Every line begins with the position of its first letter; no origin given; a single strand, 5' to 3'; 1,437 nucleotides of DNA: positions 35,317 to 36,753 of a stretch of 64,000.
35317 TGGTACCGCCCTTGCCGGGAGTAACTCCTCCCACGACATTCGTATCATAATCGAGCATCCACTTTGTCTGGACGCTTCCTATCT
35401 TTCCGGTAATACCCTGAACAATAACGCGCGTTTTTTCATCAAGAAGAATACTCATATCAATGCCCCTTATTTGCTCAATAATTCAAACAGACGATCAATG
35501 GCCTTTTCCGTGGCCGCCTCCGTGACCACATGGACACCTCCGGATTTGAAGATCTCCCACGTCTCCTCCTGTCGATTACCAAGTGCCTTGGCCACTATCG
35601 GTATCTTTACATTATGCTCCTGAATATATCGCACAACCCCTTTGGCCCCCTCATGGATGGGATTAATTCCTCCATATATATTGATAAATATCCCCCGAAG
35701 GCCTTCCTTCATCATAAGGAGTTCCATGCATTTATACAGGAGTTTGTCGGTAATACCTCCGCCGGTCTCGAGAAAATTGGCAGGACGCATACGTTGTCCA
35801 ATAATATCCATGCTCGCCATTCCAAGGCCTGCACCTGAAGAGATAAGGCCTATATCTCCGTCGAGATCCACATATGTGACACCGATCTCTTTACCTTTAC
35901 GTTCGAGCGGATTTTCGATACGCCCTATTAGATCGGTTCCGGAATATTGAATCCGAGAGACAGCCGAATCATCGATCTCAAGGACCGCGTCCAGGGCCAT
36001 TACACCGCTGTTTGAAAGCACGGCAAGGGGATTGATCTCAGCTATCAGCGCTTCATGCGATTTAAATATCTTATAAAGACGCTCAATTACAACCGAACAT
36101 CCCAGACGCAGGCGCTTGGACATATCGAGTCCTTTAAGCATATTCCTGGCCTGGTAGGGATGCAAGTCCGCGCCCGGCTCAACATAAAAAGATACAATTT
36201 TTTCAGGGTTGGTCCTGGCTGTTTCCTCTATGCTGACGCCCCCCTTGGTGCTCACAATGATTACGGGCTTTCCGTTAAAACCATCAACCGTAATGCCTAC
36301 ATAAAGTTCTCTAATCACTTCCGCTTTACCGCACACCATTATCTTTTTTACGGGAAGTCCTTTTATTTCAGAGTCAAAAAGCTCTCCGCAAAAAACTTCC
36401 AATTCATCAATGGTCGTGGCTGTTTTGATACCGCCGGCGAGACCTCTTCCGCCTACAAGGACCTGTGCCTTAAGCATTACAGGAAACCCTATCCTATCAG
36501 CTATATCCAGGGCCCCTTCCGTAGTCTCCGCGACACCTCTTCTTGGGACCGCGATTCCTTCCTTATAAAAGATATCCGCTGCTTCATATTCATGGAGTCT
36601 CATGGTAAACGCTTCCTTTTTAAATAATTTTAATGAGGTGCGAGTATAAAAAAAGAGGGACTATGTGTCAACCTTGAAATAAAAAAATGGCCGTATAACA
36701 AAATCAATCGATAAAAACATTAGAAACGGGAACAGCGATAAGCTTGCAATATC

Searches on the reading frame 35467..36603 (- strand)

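Call 46: search_protein_families(library=pfam, proteins=[window:35467-36603:-], max_evalue=0.001)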
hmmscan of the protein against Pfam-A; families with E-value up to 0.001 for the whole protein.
window:35467-36603:- (378 aa): 5 families
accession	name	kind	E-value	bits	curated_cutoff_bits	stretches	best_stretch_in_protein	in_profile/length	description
PF08442.15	ATP-grasp_2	-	2.7e-54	184.3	29.5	1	2-194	1-201/202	ATP-grasp domain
PF00549.24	Ligase_CoA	-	4.1e-11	43.5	24.5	1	254-366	1-121/128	CoA-ligase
PF13549.11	ATP-grasp_5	-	2.3e-09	37.4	27.6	1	3-210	10-221/221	ATP-grasp domain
PF24948.1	Citrate_synth_N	-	7e-09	35.8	83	1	45-215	57-225/232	ATP-citrate synthase ATP-grasp domain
PF02786.22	CPSase_L_D2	-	4.2e-05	23.6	19.8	1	22-55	21-54/211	Carbamoyl-phosphate synthase L chain, ATP binding domain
